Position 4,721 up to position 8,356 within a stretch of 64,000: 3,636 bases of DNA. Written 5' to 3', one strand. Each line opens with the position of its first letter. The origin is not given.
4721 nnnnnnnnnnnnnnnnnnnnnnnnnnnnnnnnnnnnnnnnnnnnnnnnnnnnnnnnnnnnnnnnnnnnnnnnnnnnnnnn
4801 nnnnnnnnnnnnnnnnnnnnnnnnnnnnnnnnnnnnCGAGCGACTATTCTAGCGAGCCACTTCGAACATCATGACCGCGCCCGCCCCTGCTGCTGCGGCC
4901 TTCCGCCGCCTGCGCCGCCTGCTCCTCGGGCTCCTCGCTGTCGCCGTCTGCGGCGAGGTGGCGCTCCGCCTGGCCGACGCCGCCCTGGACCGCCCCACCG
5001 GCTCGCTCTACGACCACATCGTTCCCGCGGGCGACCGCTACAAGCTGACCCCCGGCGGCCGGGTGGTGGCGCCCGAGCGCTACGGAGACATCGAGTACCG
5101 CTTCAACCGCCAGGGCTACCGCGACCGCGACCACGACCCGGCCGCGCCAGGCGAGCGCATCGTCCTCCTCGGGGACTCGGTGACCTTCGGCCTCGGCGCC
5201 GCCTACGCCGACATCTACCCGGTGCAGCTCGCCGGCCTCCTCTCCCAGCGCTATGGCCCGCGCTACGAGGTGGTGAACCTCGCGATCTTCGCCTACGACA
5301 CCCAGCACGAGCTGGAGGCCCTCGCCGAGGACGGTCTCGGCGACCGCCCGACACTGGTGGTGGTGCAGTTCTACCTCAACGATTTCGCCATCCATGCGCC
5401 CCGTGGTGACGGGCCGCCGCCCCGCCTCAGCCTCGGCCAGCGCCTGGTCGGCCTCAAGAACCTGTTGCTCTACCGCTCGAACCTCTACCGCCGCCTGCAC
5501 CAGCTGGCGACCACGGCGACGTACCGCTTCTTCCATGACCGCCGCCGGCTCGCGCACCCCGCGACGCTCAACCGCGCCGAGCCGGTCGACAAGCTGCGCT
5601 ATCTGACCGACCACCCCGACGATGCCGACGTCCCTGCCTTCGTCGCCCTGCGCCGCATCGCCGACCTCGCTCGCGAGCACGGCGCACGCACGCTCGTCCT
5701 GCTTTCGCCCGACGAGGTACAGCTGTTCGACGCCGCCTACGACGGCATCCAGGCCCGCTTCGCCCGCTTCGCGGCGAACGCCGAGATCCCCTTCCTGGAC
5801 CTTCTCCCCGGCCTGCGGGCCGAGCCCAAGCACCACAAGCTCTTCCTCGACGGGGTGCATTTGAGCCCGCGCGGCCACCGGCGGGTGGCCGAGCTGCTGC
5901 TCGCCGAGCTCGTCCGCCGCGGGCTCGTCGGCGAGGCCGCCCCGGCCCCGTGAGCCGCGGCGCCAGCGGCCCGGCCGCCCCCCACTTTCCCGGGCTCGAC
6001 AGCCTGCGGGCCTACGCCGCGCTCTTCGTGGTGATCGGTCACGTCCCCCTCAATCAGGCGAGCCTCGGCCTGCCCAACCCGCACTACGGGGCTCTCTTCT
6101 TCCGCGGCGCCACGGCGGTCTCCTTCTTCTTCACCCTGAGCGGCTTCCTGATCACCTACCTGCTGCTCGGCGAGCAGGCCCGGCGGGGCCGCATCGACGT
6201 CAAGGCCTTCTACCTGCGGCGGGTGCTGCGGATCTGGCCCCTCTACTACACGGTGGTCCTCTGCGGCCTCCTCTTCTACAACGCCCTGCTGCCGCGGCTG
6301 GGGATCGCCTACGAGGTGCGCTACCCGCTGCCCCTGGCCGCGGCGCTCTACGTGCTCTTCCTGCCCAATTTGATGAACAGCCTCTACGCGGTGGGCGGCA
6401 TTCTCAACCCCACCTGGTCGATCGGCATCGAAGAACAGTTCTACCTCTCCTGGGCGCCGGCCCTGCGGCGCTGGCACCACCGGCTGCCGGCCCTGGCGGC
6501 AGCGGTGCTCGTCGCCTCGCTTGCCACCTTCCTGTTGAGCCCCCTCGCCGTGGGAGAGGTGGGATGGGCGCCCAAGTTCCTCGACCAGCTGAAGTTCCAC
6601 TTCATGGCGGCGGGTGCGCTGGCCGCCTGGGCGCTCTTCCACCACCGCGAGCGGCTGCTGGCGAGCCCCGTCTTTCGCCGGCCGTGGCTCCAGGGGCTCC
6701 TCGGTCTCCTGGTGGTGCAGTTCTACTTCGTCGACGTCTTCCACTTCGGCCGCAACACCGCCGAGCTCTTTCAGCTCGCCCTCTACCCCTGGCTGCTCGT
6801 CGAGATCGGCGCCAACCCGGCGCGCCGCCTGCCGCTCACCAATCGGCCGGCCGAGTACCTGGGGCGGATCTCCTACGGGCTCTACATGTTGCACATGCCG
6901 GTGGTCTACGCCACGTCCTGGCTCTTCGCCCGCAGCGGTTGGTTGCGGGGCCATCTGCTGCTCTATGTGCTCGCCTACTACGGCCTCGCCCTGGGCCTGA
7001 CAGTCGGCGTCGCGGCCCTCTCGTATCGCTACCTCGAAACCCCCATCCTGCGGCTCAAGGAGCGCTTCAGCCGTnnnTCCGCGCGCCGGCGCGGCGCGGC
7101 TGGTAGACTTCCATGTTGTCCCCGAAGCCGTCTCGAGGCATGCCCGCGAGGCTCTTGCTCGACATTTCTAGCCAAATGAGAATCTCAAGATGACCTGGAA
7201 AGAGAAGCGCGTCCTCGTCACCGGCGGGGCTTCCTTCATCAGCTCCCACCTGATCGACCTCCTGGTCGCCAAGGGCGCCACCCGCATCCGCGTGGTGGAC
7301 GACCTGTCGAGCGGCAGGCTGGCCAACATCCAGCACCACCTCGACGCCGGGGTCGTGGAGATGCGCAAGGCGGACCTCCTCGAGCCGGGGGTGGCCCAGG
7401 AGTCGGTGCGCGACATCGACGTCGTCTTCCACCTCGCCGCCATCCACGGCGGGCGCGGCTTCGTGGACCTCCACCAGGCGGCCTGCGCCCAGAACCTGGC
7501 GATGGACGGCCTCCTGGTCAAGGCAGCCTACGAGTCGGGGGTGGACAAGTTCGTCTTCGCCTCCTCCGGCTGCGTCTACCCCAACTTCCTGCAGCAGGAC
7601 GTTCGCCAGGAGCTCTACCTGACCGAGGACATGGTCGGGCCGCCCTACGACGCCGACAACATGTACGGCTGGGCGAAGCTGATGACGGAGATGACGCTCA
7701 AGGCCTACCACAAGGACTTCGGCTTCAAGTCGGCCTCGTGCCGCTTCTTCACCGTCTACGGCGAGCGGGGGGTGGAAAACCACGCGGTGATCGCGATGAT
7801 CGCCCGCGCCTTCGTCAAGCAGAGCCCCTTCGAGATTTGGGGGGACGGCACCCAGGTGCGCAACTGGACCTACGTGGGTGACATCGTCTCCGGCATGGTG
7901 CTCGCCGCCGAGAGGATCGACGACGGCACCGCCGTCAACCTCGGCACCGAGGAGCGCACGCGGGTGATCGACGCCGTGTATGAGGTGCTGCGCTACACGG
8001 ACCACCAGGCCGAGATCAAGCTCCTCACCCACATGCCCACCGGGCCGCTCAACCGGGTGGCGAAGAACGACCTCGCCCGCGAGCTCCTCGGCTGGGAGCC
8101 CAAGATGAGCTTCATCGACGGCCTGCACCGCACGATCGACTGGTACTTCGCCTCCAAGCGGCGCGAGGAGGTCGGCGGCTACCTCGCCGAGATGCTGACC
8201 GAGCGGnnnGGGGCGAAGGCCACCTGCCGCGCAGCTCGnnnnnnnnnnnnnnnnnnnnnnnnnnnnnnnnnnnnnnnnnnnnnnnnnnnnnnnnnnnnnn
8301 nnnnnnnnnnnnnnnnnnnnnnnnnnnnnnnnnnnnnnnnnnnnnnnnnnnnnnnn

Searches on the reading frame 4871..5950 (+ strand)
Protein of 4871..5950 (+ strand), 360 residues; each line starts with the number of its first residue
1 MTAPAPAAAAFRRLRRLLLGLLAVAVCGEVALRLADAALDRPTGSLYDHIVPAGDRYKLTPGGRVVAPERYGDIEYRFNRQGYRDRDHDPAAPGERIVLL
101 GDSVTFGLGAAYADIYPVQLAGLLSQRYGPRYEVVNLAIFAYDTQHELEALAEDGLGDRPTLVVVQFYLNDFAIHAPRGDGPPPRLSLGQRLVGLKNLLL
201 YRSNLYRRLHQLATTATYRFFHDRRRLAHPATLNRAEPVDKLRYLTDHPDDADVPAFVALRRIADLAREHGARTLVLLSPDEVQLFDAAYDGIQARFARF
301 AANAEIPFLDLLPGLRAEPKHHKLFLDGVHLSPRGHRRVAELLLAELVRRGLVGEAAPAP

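Call 15: search_protein_families(library=pfam, proteins=[window:4871-5950:+], max_evalue=0.001)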
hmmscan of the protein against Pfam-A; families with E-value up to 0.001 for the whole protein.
window:4871-5950:+ (360 aa): 2 families
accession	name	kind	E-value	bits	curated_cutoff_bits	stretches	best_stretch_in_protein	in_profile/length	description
PF13472.12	Lipase_GDSL_2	-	1.4e-14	55.4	32.9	1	99-338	1-178/178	GDSL-like Lipase/Acylhydrolase family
PF00657.28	Lipase_GDSL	-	6.6e-09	36.6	23.6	0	97-175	1-92/208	GDSL-like Lipase/Acylhydrolase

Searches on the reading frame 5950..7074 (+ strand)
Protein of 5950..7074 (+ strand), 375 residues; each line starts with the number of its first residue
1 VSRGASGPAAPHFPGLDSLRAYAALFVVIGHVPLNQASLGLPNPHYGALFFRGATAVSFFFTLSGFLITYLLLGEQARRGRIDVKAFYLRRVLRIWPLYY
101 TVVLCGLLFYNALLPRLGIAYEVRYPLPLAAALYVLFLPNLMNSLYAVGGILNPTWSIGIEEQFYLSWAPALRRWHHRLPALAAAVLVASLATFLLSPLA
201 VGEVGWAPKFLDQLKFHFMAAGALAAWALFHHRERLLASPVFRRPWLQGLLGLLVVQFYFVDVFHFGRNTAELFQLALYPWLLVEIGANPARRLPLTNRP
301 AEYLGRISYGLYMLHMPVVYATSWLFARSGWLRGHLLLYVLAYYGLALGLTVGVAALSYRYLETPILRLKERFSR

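Call 15: search_protein_families(library=pfam, proteins=[window:5950-7074:+], max_evalue=0.001)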
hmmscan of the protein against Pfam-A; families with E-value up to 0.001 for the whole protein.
window:5950-7074:+ (375 aa): 1 family
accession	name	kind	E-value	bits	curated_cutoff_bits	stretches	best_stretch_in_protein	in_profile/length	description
PF01757.29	Acyl_transf_3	-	1e-25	90.9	31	1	14-353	2-323/326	Acyltransferase domain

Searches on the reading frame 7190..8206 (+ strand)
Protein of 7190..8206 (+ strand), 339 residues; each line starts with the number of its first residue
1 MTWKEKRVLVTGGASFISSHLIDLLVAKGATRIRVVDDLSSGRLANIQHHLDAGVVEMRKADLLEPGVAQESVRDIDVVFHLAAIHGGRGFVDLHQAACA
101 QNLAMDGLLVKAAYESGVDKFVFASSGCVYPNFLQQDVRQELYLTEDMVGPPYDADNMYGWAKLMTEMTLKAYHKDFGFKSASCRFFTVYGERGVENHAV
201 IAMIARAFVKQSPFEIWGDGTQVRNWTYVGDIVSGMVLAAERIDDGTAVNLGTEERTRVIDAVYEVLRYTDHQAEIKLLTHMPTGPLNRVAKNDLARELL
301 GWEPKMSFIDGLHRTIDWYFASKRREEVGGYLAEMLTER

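Call 15: search_protein_families(library=pfam, proteins=[window:7190-8206:+], max_evalue=0.001)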
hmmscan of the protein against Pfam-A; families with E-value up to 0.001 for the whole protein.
window:7190-8206:+ (339 aa): 8 families
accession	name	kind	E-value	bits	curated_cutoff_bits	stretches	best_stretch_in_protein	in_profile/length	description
PF01370.27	Epimerase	-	7.2e-46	157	20.9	1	8-252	1-240/240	NAD dependent epimerase/dehydratase family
PF16363.11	GDP_Man_Dehyd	-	9.4e-30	104.6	27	1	9-314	1-331/332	GDP-mannose 4,6 dehydratase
PF01073.25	3Beta_HSD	-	5.8e-20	71.9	22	1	9-246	1-235/280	3-beta hydroxysteroid dehydrogenase/isomerase family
PF04321.23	RmlD_sub_bind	-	6.5e-08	32.4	27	1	7-245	2-202/287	RmlD substrate binding domain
PF02719.21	Polysacc_synt_2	-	2.9e-06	27.1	20.2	1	8-126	1-128/293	Polysaccharide biosynthesis protein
PF07993.18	NAD_binding_4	-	1.1e-05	25.2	20.1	1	64-192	77-210/258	Male sterility protein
PF05368.20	NmrA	-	2.3e-05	24.6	27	1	5-126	2-107/298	NmrA-like family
PF13460.12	NAD_binding_10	-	3e-05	24.4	27.2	1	12-135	1-110/184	NAD(P)H-binding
